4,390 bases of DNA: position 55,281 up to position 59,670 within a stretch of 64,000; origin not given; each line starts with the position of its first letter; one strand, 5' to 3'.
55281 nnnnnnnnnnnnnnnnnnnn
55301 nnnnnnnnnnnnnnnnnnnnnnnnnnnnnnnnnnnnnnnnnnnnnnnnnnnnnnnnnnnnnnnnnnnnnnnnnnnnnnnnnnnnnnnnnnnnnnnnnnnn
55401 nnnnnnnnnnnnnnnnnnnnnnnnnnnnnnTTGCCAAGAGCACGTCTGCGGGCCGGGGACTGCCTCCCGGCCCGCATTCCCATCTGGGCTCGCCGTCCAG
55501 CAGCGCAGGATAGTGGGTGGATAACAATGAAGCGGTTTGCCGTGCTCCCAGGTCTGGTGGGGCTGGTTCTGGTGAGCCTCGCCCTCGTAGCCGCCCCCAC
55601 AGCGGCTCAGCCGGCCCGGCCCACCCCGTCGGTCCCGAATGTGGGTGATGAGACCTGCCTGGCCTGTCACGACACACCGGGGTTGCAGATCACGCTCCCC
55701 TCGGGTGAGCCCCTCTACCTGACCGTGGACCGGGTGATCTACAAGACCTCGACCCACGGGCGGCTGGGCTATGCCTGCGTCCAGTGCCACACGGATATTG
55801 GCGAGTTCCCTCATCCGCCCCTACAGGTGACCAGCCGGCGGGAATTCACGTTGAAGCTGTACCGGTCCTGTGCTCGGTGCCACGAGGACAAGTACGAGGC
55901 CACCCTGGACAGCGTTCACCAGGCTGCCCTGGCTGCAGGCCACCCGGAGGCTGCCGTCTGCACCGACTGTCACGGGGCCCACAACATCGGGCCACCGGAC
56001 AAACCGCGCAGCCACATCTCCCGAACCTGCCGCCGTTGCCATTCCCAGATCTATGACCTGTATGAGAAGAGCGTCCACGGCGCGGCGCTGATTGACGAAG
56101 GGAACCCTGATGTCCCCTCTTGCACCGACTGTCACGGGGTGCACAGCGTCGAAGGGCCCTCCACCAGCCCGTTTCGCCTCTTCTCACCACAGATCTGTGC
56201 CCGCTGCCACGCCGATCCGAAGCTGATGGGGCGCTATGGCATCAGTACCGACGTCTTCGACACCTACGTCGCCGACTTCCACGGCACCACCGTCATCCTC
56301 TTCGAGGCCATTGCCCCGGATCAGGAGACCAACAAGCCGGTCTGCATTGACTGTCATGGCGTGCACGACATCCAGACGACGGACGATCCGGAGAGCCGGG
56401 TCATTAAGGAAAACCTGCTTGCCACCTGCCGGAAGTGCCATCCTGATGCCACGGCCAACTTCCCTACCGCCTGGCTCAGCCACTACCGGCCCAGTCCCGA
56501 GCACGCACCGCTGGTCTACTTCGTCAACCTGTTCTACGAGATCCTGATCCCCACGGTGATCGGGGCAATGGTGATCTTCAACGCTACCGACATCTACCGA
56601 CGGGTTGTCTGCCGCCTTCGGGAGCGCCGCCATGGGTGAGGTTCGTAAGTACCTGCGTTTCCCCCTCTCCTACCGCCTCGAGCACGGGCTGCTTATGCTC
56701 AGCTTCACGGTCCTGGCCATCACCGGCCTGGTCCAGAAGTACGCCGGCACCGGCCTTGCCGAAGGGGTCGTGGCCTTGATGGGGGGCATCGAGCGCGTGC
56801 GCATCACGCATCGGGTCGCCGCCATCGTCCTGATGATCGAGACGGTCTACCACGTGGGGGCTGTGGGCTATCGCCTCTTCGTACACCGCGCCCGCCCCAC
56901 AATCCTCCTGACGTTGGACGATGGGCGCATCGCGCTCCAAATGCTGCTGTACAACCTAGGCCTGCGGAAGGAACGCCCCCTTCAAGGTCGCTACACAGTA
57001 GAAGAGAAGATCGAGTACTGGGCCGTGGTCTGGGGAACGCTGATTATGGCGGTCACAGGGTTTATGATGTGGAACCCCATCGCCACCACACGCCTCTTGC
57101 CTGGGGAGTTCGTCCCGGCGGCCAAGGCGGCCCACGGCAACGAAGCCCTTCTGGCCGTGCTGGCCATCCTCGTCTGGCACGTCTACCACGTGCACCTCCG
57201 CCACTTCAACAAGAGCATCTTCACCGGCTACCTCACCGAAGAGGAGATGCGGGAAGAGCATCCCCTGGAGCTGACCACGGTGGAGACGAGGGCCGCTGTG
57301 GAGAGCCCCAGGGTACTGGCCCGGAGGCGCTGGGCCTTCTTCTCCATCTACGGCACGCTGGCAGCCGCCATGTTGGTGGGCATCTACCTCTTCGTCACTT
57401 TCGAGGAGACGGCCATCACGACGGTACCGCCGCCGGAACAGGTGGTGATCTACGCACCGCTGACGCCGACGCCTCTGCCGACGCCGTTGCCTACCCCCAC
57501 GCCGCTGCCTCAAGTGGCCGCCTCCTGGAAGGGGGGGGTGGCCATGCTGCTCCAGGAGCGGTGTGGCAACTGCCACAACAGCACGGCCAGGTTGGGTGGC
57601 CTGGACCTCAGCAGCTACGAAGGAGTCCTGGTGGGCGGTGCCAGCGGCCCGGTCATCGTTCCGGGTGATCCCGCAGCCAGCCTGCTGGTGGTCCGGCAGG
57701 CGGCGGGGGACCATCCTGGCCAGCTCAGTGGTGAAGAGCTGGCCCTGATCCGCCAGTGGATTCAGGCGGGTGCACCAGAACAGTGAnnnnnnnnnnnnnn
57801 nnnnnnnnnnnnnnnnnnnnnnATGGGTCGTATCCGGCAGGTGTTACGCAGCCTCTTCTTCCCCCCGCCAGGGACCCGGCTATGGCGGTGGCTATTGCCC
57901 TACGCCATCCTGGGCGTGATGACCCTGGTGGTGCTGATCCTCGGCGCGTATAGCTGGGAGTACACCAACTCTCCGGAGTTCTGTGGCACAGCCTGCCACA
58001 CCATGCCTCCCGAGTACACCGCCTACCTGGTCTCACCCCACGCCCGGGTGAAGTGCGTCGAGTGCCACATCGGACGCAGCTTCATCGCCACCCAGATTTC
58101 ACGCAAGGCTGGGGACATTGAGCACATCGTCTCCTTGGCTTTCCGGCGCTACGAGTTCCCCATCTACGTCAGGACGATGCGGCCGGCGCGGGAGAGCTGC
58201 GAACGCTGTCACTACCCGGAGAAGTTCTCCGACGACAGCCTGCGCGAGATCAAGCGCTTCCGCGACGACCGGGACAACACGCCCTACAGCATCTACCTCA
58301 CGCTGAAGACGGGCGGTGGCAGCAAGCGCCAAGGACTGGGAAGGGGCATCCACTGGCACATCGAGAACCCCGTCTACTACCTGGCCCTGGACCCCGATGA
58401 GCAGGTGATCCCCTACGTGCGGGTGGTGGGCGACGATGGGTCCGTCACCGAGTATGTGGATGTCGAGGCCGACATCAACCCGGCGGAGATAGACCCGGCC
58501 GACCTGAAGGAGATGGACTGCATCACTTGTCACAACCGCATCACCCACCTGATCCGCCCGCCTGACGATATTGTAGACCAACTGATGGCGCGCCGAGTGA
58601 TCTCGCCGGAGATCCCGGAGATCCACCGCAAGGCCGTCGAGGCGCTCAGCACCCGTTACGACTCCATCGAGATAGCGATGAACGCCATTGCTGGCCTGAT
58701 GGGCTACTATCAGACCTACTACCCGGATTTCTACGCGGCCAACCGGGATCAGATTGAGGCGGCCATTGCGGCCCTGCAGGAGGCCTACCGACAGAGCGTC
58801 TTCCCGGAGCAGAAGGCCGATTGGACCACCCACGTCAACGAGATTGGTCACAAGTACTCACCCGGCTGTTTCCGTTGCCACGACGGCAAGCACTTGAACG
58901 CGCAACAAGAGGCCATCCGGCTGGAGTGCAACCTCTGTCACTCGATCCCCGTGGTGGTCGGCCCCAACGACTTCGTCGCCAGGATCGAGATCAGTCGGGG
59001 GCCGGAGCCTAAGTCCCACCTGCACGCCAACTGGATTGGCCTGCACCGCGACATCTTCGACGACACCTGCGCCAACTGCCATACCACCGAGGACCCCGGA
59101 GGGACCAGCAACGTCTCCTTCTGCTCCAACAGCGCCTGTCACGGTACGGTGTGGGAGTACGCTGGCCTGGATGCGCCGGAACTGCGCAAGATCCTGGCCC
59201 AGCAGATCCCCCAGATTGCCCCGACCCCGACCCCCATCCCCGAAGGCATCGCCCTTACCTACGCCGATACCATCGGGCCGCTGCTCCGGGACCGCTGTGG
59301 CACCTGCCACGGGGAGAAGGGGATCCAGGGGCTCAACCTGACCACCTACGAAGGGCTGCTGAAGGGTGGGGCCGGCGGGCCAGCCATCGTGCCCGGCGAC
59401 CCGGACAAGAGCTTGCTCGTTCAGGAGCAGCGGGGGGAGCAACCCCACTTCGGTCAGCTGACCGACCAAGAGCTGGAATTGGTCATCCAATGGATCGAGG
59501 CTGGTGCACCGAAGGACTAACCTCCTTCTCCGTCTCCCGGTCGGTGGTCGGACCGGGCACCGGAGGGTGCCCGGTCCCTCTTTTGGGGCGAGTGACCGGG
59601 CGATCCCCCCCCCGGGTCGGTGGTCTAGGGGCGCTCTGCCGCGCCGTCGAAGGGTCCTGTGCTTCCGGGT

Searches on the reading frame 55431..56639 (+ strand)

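Call 7: search_protein_families(library=pfam, proteins=[window:55431-56639:+], max_evalue=0.01)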
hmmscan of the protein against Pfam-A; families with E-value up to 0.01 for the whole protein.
window:55431-56639:+ (402 aa): 6 families
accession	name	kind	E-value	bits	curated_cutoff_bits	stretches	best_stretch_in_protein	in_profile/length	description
PF14522.11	Cytochrome_C7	-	7.7e-16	58.1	24.8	3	104-181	3-66/67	Cytochrome c7 and related cytochrome c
PF14537.11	Cytochrom_c3_2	-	2.7e-14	53.8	25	2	109-205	2-79/79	Cytochrome c3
PF09699.15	Paired_CXXCH_1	-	3.6e-11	43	20.6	1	230-263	8-39/41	Doubled CXXCH motif (Paired_CXXCH_1)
PF22113.1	Mtrc-MtrF_II-IV_dom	-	4.9e-10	39.6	30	2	73-164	81-176/176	Outer membrane cytochrome MtrC/MtrF-like, domains II/IV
PF03264.19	Cytochrom_NNT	-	4.3e-05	23.8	24.1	0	195-235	123-164/174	NapC/NirT cytochrome c family, N-terminal region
PF22678.1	Cytochrom_c_NrfB-like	-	0.0081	17.1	27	0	256-339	1-70/89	Cytochrome c-type protein NrfB-like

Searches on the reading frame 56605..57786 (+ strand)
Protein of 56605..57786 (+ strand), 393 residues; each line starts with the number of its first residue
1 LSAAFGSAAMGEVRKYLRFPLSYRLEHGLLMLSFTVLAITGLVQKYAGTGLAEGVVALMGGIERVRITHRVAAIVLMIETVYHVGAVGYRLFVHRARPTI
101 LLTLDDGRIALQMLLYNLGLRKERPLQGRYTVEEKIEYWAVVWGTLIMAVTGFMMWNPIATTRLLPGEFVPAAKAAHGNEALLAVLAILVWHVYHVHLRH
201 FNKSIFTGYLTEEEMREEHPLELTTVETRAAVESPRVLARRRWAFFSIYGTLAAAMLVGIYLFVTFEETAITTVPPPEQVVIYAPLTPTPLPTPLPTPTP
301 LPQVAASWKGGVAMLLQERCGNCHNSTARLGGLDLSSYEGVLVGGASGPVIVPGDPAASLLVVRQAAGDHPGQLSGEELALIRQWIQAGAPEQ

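Call 7: search_protein_families(library=pfam, proteins=[window:56605-57786:+], max_evalue=0.01)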
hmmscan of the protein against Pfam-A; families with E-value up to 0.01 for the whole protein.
window:56605-57786:+ (393 aa): 2 families
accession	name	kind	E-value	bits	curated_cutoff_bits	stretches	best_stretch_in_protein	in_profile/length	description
PF01292.26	Ni_hydr_CYTB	-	1.5e-12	48.1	30.1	1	18-201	1-167/179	Prokaryotic cytochrome b561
PF07635.16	PSCyt1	-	5.5e-10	40.1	22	1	320-364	1-45/59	Planctomycete cytochrome C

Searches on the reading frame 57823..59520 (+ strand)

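Call 7: search_protein_families(library=pfam, proteins=[window:57823-59520:+], max_evalue=0.01)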
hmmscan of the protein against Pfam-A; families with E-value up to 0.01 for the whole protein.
window:57823-59520:+ (565 aa): 6 families
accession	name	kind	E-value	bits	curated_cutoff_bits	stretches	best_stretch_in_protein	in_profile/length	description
PF03264.19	Cytochrom_NNT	-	1.8e-09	38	24.1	1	28-102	13-91/174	NapC/NirT cytochrome c family, N-terminal region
PF14537.11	Cytochrom_c3_2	-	2.4e-08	34.8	25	0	415-448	8-41/79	Cytochrome c3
PF07635.16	PSCyt1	-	1.2e-07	32.7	22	1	492-535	1-45/59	Planctomycete cytochrome C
PF13442.11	Cytochrome_CBB3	-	1.1e-05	26.1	27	0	488-558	10-68/68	Cytochrome C oxidase, cbb3-type, subunit III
PF14522.11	Cytochrome_C7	-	1.6e-05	25.1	24.8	0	339-374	36-67/67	Cytochrome c7 and related cytochrome c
PF22113.1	Mtrc-MtrF_II-IV_dom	-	8.3e-05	22.6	30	0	68-135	114-168/176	Outer membrane cytochrome MtrC/MtrF-like, domains II/IV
